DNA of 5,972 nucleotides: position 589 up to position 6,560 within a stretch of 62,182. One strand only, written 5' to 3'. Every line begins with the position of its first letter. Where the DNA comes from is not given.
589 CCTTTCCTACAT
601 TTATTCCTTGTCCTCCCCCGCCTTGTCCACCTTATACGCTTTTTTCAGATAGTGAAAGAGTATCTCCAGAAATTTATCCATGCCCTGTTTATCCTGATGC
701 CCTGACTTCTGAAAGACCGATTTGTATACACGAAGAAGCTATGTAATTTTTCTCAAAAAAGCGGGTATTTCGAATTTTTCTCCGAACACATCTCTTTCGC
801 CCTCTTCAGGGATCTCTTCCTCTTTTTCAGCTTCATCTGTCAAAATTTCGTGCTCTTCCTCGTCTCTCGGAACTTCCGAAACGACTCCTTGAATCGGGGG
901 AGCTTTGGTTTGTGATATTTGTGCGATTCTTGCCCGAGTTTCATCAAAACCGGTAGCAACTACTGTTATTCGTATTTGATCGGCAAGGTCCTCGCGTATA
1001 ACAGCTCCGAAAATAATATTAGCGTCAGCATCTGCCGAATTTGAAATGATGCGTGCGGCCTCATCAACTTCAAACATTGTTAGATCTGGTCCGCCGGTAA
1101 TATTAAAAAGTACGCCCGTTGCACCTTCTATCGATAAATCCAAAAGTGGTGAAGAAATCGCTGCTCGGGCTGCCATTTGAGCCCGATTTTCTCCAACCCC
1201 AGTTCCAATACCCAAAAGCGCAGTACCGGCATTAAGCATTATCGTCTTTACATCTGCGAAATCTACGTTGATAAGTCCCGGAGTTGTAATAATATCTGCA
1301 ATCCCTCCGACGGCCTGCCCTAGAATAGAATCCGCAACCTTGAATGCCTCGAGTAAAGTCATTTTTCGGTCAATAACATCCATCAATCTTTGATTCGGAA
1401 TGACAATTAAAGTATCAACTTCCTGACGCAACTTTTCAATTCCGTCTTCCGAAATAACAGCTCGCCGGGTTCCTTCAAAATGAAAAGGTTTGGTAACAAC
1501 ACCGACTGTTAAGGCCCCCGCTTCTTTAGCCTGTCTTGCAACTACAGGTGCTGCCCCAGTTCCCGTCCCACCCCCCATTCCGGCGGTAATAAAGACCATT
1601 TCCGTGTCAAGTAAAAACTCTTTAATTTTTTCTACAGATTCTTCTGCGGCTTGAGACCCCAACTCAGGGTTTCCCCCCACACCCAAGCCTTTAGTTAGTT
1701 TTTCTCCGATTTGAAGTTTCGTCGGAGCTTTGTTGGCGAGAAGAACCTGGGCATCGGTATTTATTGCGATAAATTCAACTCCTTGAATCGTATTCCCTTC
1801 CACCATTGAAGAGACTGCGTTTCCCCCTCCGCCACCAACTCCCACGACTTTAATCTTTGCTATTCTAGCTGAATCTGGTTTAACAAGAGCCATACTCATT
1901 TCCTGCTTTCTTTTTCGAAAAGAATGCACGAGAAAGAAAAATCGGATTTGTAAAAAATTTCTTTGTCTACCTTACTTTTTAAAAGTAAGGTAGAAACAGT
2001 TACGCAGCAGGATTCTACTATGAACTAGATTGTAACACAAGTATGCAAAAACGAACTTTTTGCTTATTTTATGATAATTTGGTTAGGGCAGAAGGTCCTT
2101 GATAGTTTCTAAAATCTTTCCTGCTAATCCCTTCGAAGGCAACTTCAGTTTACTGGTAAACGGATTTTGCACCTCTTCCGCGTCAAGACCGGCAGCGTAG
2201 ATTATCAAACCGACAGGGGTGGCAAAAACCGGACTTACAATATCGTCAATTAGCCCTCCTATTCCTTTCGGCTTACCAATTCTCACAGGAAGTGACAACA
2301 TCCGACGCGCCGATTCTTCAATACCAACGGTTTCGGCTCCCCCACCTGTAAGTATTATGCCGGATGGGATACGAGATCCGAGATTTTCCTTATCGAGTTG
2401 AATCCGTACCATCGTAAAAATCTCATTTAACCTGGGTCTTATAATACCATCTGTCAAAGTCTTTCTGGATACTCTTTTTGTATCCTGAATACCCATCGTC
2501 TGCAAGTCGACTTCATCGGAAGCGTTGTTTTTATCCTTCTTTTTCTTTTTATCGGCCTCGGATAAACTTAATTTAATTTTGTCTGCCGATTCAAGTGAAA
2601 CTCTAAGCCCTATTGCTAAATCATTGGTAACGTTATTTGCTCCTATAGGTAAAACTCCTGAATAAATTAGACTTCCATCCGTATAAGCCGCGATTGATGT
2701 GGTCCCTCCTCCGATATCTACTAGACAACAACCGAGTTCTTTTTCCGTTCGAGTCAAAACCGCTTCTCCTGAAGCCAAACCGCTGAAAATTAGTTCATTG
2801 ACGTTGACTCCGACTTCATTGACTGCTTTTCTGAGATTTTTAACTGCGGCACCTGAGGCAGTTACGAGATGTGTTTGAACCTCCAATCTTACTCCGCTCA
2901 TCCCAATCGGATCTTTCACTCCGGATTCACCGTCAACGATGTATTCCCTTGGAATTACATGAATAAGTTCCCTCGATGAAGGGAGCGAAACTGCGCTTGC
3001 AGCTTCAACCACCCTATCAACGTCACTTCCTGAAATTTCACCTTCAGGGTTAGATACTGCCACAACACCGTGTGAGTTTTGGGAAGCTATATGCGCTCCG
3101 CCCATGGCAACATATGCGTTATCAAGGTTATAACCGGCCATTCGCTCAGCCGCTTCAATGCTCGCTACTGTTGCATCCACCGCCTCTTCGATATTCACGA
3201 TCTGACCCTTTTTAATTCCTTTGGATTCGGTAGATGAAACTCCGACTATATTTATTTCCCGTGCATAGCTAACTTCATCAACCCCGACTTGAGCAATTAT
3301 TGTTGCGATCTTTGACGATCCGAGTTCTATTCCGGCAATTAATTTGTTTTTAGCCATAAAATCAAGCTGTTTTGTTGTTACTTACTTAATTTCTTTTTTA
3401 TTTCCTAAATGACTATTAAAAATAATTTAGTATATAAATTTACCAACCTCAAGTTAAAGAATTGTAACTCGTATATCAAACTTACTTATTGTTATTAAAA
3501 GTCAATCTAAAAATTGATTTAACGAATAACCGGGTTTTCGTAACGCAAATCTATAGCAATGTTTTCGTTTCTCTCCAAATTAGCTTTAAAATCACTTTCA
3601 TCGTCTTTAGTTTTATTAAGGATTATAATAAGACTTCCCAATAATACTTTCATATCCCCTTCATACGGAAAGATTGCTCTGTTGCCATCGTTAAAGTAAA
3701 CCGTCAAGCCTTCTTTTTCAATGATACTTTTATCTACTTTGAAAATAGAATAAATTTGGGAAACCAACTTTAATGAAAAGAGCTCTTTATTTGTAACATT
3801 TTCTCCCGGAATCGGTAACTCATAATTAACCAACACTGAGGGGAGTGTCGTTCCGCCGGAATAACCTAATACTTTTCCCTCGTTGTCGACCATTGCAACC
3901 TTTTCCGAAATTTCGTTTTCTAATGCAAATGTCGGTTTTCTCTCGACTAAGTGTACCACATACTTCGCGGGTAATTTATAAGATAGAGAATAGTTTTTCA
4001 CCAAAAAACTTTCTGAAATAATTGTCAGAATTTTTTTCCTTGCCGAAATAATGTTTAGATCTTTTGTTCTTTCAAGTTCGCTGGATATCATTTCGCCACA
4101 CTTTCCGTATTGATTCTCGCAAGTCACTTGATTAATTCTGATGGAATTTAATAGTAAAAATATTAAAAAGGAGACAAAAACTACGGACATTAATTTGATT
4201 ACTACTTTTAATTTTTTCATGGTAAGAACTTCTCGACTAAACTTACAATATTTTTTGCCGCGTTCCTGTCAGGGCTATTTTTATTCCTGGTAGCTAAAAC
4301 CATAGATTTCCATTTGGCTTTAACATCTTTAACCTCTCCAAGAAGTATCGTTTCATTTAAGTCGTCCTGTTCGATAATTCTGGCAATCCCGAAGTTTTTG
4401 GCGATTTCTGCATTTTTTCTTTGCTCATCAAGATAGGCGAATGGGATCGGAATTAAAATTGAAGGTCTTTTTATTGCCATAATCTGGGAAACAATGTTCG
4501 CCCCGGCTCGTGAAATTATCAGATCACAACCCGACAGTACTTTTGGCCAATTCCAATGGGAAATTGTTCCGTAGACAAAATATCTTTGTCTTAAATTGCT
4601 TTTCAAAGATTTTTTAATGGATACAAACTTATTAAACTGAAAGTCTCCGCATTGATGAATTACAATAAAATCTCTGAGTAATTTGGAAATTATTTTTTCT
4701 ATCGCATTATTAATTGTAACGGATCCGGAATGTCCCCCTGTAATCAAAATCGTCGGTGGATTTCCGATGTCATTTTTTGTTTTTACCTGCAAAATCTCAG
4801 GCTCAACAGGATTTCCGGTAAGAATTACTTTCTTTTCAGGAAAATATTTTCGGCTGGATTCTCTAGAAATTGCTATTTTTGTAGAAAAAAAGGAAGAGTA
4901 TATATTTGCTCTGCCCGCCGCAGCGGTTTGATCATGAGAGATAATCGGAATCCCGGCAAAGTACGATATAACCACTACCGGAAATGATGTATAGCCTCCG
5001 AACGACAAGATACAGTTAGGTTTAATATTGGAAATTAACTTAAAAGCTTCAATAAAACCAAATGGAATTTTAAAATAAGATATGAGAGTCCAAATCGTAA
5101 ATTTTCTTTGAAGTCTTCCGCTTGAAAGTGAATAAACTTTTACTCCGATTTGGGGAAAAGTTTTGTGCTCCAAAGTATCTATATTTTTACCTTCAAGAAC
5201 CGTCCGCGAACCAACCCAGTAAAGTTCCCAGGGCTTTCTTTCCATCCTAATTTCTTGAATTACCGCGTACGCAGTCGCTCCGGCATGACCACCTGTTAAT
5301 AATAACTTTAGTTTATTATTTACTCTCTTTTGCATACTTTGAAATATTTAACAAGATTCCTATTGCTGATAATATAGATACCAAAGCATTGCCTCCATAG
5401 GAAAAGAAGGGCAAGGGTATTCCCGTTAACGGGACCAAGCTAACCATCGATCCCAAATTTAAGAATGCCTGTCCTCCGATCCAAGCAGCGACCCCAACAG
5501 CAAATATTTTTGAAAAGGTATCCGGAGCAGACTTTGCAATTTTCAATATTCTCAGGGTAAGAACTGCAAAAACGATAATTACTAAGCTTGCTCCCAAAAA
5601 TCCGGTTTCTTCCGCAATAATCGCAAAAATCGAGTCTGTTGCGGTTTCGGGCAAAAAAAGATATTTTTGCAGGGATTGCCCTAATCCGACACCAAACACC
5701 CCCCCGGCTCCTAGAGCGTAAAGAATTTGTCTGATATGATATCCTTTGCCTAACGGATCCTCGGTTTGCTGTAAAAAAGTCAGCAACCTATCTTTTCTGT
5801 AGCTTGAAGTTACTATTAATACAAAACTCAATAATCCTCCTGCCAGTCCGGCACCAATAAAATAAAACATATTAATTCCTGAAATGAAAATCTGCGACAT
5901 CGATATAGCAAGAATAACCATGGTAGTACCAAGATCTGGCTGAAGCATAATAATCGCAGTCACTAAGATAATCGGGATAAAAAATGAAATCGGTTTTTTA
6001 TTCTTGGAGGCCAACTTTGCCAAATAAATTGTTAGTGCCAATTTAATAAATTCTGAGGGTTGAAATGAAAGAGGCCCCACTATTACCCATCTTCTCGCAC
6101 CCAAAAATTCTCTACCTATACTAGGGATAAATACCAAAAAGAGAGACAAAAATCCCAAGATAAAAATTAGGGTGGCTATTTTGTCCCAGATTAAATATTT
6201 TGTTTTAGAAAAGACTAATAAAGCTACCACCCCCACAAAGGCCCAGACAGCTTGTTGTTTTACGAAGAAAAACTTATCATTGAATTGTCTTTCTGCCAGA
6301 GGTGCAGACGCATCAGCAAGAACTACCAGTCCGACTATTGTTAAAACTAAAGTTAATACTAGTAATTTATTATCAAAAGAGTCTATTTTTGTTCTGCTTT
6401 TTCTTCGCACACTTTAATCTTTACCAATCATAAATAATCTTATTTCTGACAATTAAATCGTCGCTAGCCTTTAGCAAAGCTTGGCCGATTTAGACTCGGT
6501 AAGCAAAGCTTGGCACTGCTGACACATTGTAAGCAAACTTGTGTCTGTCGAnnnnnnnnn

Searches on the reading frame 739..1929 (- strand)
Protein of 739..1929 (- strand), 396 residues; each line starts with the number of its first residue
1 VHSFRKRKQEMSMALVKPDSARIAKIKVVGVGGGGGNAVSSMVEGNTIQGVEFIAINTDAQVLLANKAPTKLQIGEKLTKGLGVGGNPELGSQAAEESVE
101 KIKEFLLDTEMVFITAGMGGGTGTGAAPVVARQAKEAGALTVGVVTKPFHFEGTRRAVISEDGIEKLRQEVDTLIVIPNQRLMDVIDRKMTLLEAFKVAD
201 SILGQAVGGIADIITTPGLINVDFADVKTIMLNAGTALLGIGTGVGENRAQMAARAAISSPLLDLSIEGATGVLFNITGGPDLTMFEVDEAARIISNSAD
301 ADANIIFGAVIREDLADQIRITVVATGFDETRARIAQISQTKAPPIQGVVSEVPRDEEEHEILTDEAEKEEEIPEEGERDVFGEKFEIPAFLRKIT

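Call 40: search_protein_families(library=pfam, proteins=[window:739-1929:-], max_evalue=0.00001)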
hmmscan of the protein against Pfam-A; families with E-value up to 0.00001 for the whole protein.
window:739-1929:- (396 aa): 2 families
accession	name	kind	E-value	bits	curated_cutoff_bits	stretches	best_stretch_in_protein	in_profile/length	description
PF00091.31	Tubulin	-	1.2e-49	169.6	33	1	25-186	1-189/190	Tubulin/FtsZ family, GTPase domain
PF12327.13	FtsZ_C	-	2.5e-35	121.1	27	1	235-329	1-95/95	FtsZ family, C-terminal domain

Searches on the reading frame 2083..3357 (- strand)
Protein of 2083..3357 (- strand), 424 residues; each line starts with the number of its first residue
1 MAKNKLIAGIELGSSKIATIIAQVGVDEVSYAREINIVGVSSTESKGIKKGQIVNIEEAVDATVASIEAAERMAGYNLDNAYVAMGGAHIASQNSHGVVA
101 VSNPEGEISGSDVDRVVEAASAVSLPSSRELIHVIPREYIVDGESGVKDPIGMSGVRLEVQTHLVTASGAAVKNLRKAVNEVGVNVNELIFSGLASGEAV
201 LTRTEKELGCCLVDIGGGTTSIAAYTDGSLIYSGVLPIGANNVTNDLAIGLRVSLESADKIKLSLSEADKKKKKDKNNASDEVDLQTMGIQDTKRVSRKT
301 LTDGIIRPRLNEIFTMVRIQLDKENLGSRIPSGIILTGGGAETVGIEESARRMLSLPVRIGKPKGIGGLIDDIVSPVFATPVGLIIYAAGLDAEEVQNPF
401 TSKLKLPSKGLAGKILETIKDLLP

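Call 40: search_protein_families(library=pfam, proteins=[window:2083-3357:-], max_evalue=0.00001)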
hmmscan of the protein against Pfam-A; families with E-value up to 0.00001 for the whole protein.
window:2083-3357:- (424 aa): 3 families
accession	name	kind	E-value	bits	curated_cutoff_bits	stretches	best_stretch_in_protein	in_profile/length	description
PF14450.12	FtsA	-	1.1e-33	116.7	31.8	1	211-383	1-127/127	Cell division protein FtsA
PF02491.25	SHS2_FTSA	-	6.7e-32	110.1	25.4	1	87-166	1-79/79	SHS2 domain inserted in FTSA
PF06723.19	MreB_Mbl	-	1e-10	41.4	27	1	205-362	142-305/327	MreB/Mbl protein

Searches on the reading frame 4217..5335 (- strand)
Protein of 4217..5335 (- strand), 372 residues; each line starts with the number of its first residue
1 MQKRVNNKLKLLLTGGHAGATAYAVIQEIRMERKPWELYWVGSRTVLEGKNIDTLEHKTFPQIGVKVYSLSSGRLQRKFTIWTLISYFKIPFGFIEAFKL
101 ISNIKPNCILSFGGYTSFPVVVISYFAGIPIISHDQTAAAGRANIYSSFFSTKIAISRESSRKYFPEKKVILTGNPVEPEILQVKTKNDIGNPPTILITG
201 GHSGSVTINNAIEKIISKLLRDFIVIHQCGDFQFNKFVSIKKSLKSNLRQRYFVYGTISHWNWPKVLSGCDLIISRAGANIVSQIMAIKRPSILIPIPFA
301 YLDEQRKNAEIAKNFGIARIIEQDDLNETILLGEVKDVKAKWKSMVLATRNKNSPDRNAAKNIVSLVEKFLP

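Call 40: search_protein_families(library=pfam, proteins=[window:4217-5335:-], max_evalue=0.00001)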
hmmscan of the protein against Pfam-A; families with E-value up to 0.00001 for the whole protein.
window:4217-5335:- (372 aa): 2 families
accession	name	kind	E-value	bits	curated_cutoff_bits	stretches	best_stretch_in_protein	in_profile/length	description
PF04101.22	Glyco_tran_28_C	-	2.4e-21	76.9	22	1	195-362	1-165/166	Glycosyltransferase family 28 C-terminal domain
PF03033.26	Glyco_transf_28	-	9.3e-13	48.9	26.2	1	54-156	37-139/139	Glycosyltransferase family 28 N-terminal domain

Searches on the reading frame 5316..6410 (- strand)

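Call 40: search_protein_families(library=pfam, proteins=[window:5316-6410:-], max_evalue=0.00001)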
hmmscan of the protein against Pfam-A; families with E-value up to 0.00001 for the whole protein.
window:5316-6410:- (364 aa): 1 family
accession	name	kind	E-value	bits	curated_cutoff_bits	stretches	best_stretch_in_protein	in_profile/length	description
PF01098.24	FTSW_RODA_SPOVE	-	3.5e-99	332.6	26.4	1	16-361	3-355/356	Cell cycle protein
